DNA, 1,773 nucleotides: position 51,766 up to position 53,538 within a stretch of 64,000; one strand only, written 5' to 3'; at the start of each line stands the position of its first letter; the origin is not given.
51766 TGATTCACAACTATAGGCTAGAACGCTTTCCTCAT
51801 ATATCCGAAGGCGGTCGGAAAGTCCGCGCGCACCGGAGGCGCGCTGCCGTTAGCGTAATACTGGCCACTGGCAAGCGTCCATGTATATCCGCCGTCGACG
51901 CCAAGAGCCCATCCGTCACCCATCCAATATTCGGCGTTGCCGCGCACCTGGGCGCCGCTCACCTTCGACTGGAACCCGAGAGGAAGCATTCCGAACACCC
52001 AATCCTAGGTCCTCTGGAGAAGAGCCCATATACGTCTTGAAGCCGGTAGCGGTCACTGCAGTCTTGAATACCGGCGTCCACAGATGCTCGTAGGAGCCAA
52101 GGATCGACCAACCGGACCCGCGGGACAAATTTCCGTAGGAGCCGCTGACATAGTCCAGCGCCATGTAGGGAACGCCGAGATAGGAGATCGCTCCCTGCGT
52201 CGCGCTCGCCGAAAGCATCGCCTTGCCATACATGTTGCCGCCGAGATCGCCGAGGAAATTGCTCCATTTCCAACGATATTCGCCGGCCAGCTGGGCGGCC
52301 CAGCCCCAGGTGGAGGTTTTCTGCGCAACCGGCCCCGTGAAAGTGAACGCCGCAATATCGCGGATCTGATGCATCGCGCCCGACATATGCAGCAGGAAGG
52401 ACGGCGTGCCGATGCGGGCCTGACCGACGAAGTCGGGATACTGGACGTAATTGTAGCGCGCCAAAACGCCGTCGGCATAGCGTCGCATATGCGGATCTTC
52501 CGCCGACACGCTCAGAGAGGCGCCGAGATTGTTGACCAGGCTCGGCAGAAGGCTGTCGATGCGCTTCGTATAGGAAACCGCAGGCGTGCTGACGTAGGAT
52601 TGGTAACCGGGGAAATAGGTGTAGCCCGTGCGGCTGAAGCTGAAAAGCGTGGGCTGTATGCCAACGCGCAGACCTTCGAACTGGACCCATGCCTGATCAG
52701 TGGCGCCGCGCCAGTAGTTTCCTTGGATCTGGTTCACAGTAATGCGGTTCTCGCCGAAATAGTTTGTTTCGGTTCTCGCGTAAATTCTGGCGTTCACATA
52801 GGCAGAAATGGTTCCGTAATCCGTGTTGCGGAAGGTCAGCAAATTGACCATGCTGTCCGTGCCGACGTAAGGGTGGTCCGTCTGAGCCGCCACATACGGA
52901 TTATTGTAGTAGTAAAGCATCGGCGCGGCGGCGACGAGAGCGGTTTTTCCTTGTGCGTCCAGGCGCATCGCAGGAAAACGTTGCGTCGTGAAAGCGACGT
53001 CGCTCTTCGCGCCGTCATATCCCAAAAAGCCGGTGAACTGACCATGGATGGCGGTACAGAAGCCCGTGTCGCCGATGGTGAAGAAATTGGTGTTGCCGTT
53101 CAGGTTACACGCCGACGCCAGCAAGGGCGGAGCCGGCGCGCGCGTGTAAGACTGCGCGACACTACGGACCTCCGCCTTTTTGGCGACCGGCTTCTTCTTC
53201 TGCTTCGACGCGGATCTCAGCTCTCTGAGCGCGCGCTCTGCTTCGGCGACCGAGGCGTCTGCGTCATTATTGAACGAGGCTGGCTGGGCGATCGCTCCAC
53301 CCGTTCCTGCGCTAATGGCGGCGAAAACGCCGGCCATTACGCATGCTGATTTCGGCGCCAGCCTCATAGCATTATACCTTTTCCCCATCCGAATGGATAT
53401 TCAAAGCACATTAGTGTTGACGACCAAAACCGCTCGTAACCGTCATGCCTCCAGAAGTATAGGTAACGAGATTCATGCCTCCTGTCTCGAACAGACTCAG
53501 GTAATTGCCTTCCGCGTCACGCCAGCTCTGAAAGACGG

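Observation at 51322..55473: Candidate new functional-amyloid or fibre system: curlin-like subunits with an Omp2 porin and no CsgG or FapF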

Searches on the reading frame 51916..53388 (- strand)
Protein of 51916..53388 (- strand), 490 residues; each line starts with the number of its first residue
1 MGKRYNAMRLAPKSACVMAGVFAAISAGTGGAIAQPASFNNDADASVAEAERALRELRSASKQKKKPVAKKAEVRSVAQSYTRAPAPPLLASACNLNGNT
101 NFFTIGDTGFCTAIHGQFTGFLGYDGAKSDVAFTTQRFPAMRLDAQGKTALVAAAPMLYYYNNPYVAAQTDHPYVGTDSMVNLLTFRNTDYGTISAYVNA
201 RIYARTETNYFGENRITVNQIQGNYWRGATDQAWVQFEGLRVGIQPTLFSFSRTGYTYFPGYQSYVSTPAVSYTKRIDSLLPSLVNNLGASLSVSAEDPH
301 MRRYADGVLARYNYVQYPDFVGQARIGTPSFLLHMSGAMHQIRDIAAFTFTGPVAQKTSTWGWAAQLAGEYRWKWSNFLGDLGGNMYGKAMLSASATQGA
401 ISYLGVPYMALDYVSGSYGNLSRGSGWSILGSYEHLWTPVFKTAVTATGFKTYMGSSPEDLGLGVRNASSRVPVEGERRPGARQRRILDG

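Call 3: search_protein_families(library=pfam, proteins=[window:51916-53388:-], max_evalue=1)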
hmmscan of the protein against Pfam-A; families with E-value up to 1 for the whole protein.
window:51916-53388:- (490 aa): 1 family
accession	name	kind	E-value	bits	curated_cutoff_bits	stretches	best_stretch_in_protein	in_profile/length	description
PF02530.20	Porin_2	-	2.9e-05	24.1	22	1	181-371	73-235/357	Porin subfamily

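Call 9: find_homologous_proteins(query=window:51916-53388:-, max_evalue=1e-10)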
Query window:51916-53388:- (490 aa): 15 proteins with E <= 1e-10 among 8000 candidates.
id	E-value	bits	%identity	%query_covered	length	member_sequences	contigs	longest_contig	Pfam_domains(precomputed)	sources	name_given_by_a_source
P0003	7.4e-253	858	78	99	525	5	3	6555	PF02530.21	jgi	jgi:hypothetical protein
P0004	5.4e-208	710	68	94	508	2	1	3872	-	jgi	jgi:hypothetical protein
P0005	2.2e-199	681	62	94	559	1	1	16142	PF02530.21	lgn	-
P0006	4.2e-182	624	64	92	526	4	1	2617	-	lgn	-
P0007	2.2e-171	589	59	96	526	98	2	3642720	-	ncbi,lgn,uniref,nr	ncbi:porin [Methylocystis rosea]|uniref:Porin n=1 Tax=Methylocystis rosea TaxID=173366 RepID=A0A3G8M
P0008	5.3e-167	575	62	89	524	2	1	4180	-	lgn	-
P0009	7.4e-153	528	64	75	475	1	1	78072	-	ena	-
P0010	7.1e-89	317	45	76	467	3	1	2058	PF02530.21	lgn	-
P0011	8.8e-87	310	43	78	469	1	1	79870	PF02530.21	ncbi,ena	-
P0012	2.0e-85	306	42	78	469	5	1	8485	PF02530.21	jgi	jgi:hypothetical protein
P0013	4.6e-85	304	42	81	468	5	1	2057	PF02530.21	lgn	-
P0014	3.8e-84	301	42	80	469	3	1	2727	PF02530.21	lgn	-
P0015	4.5e-83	298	41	78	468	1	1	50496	PF02530.21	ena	-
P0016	1.9e-82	296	42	76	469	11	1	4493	PF02530.21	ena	-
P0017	3.0e-81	292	41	83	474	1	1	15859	PF02530.21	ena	-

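Call 10: find_encoding_contigs(protein=P0007, flank=8000, max_places=3)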
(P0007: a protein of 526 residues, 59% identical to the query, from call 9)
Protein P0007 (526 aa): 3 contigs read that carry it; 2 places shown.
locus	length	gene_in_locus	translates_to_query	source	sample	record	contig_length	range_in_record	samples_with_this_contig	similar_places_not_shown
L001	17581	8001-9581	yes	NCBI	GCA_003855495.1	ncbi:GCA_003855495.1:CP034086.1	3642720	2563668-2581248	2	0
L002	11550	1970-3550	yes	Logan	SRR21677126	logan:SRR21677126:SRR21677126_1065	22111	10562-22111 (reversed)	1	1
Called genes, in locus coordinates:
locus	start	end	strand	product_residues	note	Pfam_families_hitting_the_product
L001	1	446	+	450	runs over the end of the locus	PF00749:tRNA-synt_1c, PF19269:Anticodon_2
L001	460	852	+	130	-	PF07784:DUF1622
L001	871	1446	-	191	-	PF07298:NnrU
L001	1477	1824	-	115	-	-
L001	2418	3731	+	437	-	PF00486:Trans_reg_C, PF13428:TPR_14 (faint), PF14559:TPR_19 (faint), PF13432:TPR_16 (faint), PF13429:TPR_15 (faint), PF07719:TPR_2 (faint), PF13431:TPR_17 (faint)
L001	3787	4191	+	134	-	PF00903:Glyoxalase, PF13468:Glyoxalase_3 (weak), PF13669:Glyoxalase_4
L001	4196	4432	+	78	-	PF07330:DUF1467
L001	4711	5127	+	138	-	-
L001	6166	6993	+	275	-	-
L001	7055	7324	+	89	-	-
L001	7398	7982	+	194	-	PF07012:Curlin_rpt (faint)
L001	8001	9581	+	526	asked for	-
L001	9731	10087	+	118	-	-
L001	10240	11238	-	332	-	-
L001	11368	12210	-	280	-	PF13406:SLT_2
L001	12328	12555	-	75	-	-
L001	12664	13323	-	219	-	PF01144:CoA_trans, PF13336:AcetylCoA_hyd_C (weak)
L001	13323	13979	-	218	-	PF01144:CoA_trans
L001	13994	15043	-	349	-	PF01087:GalP_UDP_transf, PF02744:GalP_UDP_tr_C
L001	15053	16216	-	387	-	PF10509:GalKase_gal_bdg, PF00288:GHMP_kinases_N, PF08544:GHMP_kinases_C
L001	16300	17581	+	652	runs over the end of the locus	PF02449:Glyco_hydro_42, PF08532:Glyco_hydro_42M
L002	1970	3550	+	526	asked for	-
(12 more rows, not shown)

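Call 11: find_encoding_contigs(protein=P0005, flank=8000, max_places=2)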
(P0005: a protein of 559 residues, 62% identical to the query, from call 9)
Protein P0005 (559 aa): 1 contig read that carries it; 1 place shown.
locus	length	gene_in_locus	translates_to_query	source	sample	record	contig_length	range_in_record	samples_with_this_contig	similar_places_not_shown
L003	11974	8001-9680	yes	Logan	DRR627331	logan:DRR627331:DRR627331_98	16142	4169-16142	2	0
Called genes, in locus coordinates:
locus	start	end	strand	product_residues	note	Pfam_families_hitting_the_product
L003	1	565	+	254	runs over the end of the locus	PF00590:TP_methylase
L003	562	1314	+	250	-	PF00590:TP_methylase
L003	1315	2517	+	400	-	PF00590:TP_methylase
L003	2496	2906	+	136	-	PF01890:CbiG_C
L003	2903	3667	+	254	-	PF00590:TP_methylase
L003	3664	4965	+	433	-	PF01656:CbiA, PF03205:MobB (faint), PF13500:AAA_26 (faint), PF07685:GATase_3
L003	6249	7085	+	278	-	-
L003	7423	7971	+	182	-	-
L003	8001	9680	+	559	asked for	PF02530:Porin_2 (weak)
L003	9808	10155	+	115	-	-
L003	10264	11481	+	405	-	PF02493:MORN (weak)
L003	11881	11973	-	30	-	?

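Call 12: find_encoding_contigs(protein=P0003, flank=8000, max_places=3)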
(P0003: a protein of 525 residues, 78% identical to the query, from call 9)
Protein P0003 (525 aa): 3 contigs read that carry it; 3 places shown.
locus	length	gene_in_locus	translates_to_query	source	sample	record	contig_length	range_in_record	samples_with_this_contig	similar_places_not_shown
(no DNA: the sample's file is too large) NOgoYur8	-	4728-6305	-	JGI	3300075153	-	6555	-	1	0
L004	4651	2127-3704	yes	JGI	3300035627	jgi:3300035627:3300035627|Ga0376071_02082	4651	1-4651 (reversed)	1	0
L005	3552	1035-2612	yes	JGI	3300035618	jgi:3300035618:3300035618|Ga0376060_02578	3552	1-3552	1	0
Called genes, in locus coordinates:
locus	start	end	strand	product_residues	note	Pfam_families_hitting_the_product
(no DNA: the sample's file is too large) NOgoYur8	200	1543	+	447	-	PF13546:DDE_5, PF01609:DDE_Tnp_1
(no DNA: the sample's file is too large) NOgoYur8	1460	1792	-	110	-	PF13384:HTH_23 (weak), PF01527:HTH_Tnp_1, PF13518:HTH_28 (weak)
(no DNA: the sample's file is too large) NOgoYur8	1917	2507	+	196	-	-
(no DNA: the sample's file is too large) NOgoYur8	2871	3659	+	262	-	-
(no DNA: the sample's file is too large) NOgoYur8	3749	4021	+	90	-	-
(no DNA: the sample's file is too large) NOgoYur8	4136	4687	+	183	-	-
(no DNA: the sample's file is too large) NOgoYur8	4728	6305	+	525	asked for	PF02530:Porin_2 (weak)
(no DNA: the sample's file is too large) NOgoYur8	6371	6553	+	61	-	?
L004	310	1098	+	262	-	-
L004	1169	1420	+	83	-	-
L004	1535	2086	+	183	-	-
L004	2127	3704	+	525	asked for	PF02530:Porin_2 (weak)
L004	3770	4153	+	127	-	-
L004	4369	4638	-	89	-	-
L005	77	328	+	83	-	-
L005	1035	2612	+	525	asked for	PF02530:Porin_2 (weak)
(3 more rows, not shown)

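Call 13: find_encoding_contigs(protein=P0011, flank=8000, max_places=2)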
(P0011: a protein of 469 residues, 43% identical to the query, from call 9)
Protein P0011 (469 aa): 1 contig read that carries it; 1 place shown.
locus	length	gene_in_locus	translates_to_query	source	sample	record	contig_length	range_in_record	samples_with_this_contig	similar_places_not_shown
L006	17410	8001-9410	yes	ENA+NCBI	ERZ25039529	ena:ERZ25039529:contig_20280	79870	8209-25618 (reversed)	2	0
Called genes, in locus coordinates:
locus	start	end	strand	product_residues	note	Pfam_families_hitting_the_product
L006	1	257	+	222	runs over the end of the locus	PF07385:Lyx_isomer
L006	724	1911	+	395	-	PF13458:Peripla_BP_6, PF13433:Peripla_BP_5, PF01094:ANF_receptor, PF13433:Peripla_BP_5 (weak)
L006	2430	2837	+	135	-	PF00005:ABC_tran, PF12399:BCA_ABC_TP_C (faint)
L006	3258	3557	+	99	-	-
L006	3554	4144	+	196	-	PF02653:BPD_transp_2 (weak)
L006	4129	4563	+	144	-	PF02653:BPD_transp_2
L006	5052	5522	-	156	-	-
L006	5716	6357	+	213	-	PF03446:NAD_binding_2, PF03807:F420_oxidored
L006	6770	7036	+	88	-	-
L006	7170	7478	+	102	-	-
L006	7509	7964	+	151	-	-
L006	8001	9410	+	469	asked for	PF02530:Porin_2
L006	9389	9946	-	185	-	PF01782:RimM, PF05239:PRC, PF24986:PRC_RimM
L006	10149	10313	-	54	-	PF00886:Ribosomal_S16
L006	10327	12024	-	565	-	PF02881:SRP54_N, PF00448:SRP54, PF01656:CbiA (faint), PF02978:SRP_SPB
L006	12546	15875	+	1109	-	PF00704:Glyco_hydro_18, PF01522:Polysacc_deac_1, PF13506:Glyco_transf_21, PF00535:Glycos_transf_2, PF10111:Glyco_tranf_2_2 (weak), PF13641:Glyco_tranf_2_3, PF01644:Chitin_synth_1 (weak), PF13632:Glyco_trans_2_3, +1 more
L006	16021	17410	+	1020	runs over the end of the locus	-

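Call 14: find_encoding_contigs(protein=P0009, flank=8000, max_places=2)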
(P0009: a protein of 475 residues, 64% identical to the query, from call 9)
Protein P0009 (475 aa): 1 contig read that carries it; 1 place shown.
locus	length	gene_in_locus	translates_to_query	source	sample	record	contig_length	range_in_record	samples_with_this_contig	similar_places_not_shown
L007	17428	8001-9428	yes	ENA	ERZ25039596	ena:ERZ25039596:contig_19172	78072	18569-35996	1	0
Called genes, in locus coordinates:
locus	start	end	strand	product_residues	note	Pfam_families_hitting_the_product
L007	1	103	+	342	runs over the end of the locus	PF01370:Epimerase, PF16363:GDP_Man_Dehyd, PF02719:Polysacc_synt_2, PF04321:RmlD_sub_bind (weak)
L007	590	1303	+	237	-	PF08484:Methyltransf_14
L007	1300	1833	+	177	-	PF00908:dTDP_sugar_isom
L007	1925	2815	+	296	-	PF01370:Epimerase, PF16363:GDP_Man_Dehyd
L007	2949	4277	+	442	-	PF00535:Glycos_transf_2, PF13641:Glyco_tranf_2_3 (weak)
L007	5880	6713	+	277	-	-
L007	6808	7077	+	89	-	-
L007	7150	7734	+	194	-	PF07012:Curlin_rpt (faint)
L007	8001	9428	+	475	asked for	-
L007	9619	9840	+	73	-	-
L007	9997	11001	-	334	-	-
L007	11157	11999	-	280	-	PF13406:SLT_2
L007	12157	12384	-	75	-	-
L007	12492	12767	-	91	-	PF01144:CoA_trans (weak)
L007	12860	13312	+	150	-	-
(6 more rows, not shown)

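Call 15: find_encoding_contigs(protein=P0015, flank=8000, max_places=2)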
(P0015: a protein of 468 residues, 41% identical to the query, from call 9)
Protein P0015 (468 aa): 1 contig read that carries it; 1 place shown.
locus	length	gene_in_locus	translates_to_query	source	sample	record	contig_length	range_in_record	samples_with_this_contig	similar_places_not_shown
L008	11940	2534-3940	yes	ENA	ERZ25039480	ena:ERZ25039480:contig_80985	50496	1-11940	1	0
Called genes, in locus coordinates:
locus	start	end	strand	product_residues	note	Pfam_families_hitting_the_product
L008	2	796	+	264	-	?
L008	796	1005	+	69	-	-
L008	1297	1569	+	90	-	-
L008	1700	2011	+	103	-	-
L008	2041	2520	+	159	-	-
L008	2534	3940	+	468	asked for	PF02530:Porin_2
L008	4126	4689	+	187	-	PF13489:Methyltransf_23, PF01135:PCMT (weak), PF01209:Ubie_methyltran (weak), PF13847:Methyltransf_31, PF08241:Methyltransf_11, PF08242:Methyltransf_12, PF13649:Methyltransf_25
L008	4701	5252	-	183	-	PF01782:RimM, PF05239:PRC, PF24986:PRC_RimM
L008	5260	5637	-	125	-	-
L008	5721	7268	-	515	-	PF02881:SRP54_N, PF00448:SRP54, PF02978:SRP_SPB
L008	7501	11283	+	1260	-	-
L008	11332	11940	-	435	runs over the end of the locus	PF03721:UDPG_MGDP_dh_N, PF00984:UDPG_MGDP_dh, PF03720:UDPG_MGDP_dh_C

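Call 25: find_related_loci(query=A2, collection=genome_contigs, flank=7000)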
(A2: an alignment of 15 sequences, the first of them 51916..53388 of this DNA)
Query A2 (490 aa) in genome_contigs; peptide patterns used: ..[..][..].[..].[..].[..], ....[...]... (x = any residue, [..] = any of these).
45 stretches matched a pattern; 21 encode a relative of the query (tblastn E <= 1e-3); 19 distinct loci.
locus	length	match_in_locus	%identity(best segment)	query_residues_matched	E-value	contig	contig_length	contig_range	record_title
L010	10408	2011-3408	59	13-481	5e-178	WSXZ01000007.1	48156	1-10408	MAG: Methylocystaceae bacterium isolate X3_MetaBAT.1 scaffold_750, whole genome shotgun sequence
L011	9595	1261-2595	61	35-481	1e-176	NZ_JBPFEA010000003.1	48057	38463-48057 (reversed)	MAG: Methylocystis sp. isolate Soil1BBIn8 k141_123047, whole genome shotgun sequence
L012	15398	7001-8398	59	13-481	4e-176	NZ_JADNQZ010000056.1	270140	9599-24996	Methylocystis sp. H62 MCYSTISH62_contig0056, whole genome shotgun sequence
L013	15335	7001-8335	61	33-481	3e-176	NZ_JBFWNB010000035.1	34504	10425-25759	MAG: Methylocystis sp. isolate CA_2019_TPBF_102 NODE_6906_length_34523_cov_5.588731_TPBF, whole genome shotgun sequence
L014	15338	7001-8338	60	33-481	4e-173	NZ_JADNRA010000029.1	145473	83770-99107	Methylocystis sp. L43 MCYSTISL43_contig0029, whole genome shotgun sequence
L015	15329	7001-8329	60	35-481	9e-173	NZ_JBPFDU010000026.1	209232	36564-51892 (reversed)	MAG: Methylocystis sp. isolate Site1BBin15 k141_121259, whole genome shotgun sequence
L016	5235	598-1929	60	35-481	2e-175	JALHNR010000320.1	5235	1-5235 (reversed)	MAG: Methylocystis sp. isolate Bin_68_2_sub c_000000050093, whole genome shotgun sequence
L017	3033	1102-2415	60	27-461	8e-170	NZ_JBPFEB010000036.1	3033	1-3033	MAG: Methylocystis sp. isolate Soil2ABin7 k141_260759, whole genome shotgun sequence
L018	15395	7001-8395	58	8-481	4e-175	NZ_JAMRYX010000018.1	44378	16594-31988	Methylocystis suflitae strain NLS-7 NLS7.00018, whole genome shotgun sequence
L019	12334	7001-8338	60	34-481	3e-173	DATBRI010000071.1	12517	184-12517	MAG TPA_asm: Methylocystis sp. isolate SMAG_U4125 k141_274367, whole genome shotgun sequence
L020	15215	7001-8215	42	48-461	2e-92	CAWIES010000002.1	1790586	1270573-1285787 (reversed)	MAG: uncultured Alphaproteobacteria bacterium isolate MFD04540.bin.1.6 genome assembly, contig: contig_2605, whole genom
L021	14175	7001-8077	44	94-465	8e-92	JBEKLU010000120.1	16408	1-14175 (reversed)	MAG: Roseiarcus sp. isolate SPRUCE 378 SPRUCE_378_120, whole genome shotgun sequence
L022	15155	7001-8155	42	91-481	1e-91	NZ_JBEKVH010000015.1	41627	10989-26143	MAG: Roseiarcus sp. isolate SPRUCE 5 SPRUCE_5_15, whole genome shotgun sequence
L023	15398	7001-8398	59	13-481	2e-177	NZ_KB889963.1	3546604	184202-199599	Methylocystis rosea SV97 A3OODRAFT_scaffold1.1, whole genome shotgun sequence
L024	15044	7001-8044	43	102-462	3e-89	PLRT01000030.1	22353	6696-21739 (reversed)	MAG: Hyphomicrobiales bacterium isolate bog_939 73.20120700_S1D.96_contig_29809, whole genome shotgun sequence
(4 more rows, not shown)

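Call 35: search_protein_families(library=ncbifam, proteins=[P0003, L004:3770-4153:+, L001:9731-10087:+, L006:6770-7036:+, L006:7509-7964:+, L006:7170-7478:+, L001:6166-6993:+], max_evalue=1)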
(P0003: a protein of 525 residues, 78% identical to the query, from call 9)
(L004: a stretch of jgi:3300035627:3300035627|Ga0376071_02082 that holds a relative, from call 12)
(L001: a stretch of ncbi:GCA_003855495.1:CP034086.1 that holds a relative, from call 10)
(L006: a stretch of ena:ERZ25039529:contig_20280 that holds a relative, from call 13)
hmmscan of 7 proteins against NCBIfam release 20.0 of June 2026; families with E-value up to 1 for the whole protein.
P0003 (525 aa): 0 families

L004:3770-4153:+ (127 aa): 3 families
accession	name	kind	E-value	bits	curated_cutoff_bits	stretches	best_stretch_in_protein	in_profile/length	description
NF002334.0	PRK01294.1-2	equivalog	0.011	14.9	285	1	5-85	6-83/336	lipase secretion chaperone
NF041742.1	WGxxGxxG_fam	subfamily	0.18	12.4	35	0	1-43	1-47/69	WGxxGxxG family protein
NF040487.1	T3SS_CigR_fam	subfamily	0.62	10.4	78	1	6-44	5-44/148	anti-virulence regulator CigR family protein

L001:9731-10087:+ (118 aa): 2 families
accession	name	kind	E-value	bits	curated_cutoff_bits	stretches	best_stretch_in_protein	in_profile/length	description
NF045613.1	PA1571_fam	equivalog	0.56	10.4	35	0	69-94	7-32/52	PA1571 family protein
NF058656.1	NEAT_IsdX2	exception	0.76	7.8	1400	1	21-108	479-561/912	NEAT domain-containing hemophore IsdX2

L006:6770-7036:+ (88 aa): 1 family
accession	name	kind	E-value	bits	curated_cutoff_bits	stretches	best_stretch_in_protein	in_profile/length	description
NF000383.2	blaLAP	exception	0.097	11.6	600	1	1-46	1-47/285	LAP family class A beta-lactamase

L006:7509-7964:+ (151 aa): 2 families
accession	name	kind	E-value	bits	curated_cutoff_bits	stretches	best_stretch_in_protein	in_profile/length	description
NF007506.1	PRK10101.1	equivalog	8.6e-09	35.3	165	1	27-100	46-118/151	curli minor subunit CsgB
NF007470.1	PRK10051.1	equivalog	1.5e-05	25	160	1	27-99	66-138/150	curli major subunit CsgA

L006:7170-7478:+ (102 aa): 0 families

L001:6166-6993:+ (275 aa): 0 families

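Call 36: search_protein_families(library=pfam, proteins=[P0003, L004:3770-4153:+, L001:9731-10087:+, L006:6770-7036:+, L006:7509-7964:+, L006:7170-7478:+, L001:6166-6993:+, L001:7398-7982:+, L003:7423-7971:+, P0011], max_evalue=1)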
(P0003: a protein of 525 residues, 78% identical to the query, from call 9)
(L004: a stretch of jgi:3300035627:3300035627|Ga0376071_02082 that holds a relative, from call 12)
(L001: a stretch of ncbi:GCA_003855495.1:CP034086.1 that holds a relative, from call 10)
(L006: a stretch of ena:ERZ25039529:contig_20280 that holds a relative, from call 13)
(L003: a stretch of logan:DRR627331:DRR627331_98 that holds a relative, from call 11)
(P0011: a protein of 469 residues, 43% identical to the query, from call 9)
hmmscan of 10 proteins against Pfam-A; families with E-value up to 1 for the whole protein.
P0003 (525 aa): 1 family
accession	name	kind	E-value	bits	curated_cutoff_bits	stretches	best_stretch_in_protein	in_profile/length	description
PF02530.20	Porin_2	-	3.8e-06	27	22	1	172-361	73-234/357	Porin subfamily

L004:3770-4153:+ (127 aa): 3 families
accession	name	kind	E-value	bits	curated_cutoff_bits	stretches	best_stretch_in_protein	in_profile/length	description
PF13670.12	PepSY_2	-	0.00069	20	24.3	1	5-47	2-44/83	Peptidase propeptide and YPEB domain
PF12911.12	OppC_N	-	0.068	13.5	23.9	1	6-33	23-50/53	N-terminal TM domain of oligopeptide transport permease C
PF01284.28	MARVEL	-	0.12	12.9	32.8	1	5-43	80-119/135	Membrane-associating domain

L001:9731-10087:+ (118 aa): 1 family
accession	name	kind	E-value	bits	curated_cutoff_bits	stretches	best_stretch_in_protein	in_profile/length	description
PF00269.25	SASP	-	0.18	12.2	22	1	47-63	32-48/59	Small, acid-soluble spore proteins, alpha/beta type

L006:6770-7036:+ (88 aa): 2 families
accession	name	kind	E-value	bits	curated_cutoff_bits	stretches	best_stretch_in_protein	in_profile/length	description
PF12393.13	Dr_adhesin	-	0.055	14.2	25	1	1-16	1-16/21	Dr family adhesin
PF16785.10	SMBP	-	0.061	13.9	29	1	1-55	1-57/111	Small metal-binding protein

L006:7509-7964:+ (151 aa): 2 families
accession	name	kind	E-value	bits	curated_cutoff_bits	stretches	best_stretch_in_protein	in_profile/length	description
PF07012.17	Curlin_rpt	-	0.0041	17.5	20.7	1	49-78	5-34/34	Curlin associated repeat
PF09148.16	DUF1934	-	0.11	12.9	22.5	1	46-103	46-99/128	Domain of unknown function (DUF1934)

L006:7170-7478:+ (102 aa): 0 families

L001:6166-6993:+ (275 aa): 0 families

L001:7398-7982:+ (194 aa): 1 family
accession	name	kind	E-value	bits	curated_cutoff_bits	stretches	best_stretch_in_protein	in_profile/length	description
PF07012.17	Curlin_rpt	-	7.3e-06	26.3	20.7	3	103-126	11-34/34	Curlin associated repeat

L003:7423-7971:+ (182 aa): 0 families

P0011 (469 aa): 1 family
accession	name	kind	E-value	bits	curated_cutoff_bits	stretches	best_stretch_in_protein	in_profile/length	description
PF02530.20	Porin_2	-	5.9e-11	42.8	22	1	47-284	17-220/357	Porin subfamily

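Call 37: predict_structure(alignment_id=A3)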
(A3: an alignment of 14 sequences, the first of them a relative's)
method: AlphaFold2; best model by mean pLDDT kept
length: 525 residues; sequences in the alignment: 14
mean_pLDDT: 68.9   pTM: 0.64
mean pLDDT of the five models: 68.9, 66.3, 62.0, 59.2, 36.5
residues with pLDDT >= 90: 34; 70-90: 272; 50-70: 114; < 50: 105
segments of 3 or more residues with pLDDT < 50: 1-47, 49-52, 54-83, 211-217, 294-305
pLDDT, mean of each block of 10 residues (from residue 1): 27 33 29 32 44 40 33 32 51 77 86 86 64 60 56 79 84 86 85 77 69 44 83 81 59 57 88 78 85 45 57 88 88 64 56 86 89 85 88 64 65 82 88 89 77 59 80 89 88 85 73 87 87
secondary structure, 60 per line:
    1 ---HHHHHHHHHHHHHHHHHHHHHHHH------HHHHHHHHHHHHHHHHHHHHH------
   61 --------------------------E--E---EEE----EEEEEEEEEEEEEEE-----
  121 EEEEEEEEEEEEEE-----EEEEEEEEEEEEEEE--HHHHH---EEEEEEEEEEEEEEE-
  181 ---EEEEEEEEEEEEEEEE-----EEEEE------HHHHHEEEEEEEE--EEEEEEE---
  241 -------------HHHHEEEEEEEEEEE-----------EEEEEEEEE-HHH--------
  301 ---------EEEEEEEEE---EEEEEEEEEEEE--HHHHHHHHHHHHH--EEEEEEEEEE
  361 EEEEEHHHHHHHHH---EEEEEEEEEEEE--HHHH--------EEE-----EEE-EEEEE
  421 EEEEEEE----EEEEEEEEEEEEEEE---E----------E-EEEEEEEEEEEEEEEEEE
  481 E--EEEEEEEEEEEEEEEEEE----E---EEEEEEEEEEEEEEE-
elements in order: H4-27 H34-54 E94-96 E101-115 E121-134 E140-154 H157-161 E165-179 E184-199 E205-209 H216-220 E221-228 E231-237 H254-257 E258-268 E280-288 E310-318 E322-333 H336-348 E351-365 H366-374 E378-389 H392-395 E404-406 E412-414 E416-427 E432-446 E463-481 E484-501 E510-524
